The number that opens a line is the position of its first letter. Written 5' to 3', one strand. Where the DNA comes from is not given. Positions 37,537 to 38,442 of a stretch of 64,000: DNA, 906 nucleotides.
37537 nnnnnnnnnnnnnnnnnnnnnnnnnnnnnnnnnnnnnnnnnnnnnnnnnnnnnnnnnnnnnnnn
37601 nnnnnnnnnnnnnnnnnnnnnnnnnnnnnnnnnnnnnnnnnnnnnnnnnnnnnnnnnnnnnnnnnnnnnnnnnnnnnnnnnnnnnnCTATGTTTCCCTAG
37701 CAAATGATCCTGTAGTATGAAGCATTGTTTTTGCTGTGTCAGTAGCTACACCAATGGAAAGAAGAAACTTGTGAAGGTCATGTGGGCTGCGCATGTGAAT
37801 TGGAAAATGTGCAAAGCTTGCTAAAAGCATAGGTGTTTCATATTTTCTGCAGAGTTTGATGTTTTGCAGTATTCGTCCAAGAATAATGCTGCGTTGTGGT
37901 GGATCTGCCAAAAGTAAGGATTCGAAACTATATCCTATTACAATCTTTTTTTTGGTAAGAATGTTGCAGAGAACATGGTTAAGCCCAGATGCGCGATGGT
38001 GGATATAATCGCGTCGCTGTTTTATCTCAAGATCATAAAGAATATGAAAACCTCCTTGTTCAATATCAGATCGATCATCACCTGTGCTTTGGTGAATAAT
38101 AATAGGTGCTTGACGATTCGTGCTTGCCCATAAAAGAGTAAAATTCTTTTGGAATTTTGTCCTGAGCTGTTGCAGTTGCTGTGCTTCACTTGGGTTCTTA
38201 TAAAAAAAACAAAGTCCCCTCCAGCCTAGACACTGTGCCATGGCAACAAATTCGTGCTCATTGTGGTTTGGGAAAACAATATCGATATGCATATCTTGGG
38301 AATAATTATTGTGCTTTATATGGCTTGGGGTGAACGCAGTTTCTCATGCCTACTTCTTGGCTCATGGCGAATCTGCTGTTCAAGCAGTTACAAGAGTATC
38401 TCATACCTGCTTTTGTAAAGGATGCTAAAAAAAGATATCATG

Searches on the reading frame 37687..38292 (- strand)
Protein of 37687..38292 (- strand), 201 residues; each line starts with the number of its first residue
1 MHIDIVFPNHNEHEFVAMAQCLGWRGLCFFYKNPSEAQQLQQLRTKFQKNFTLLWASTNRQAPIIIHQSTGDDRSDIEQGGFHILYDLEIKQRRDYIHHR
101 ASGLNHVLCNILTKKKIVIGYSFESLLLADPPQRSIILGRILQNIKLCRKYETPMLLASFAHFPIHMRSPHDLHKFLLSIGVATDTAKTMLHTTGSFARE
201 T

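Call 3: search_protein_families(library=pfam, proteins=[window:37687-38292:-], max_evalue=0.1)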
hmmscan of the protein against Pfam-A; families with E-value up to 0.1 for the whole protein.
window:37687-38292:- (201 aa): 1 family
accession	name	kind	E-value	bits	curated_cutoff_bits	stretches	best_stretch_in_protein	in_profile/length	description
PF01876.22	RNase_P_p30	-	1.6e-11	44.5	35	1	96-193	118-213/214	RNase P subunit p30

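Call 4: search_protein_families(library=ncbifam, proteins=[window:37687-38292:-], max_evalue=0.1)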
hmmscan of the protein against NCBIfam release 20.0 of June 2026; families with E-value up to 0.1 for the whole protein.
window:37687-38292:- (201 aa): 3 families
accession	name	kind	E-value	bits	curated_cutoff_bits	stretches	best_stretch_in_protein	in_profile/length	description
NF046111.1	RNaseP3Mthb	equivalog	4.5e-18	65.9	200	1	96-194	115-213/236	ribonuclease P protein component 3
NF003023.0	PRK03892.1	equivalog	8.5e-14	51.5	323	1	98-192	112-206/217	Ribonuclease P protein component 3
NF046108.1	RNaseP3Mthcoc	equivalog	1.2e-12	47.9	250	1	99-194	109-203/227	ribonuclease P protein component 3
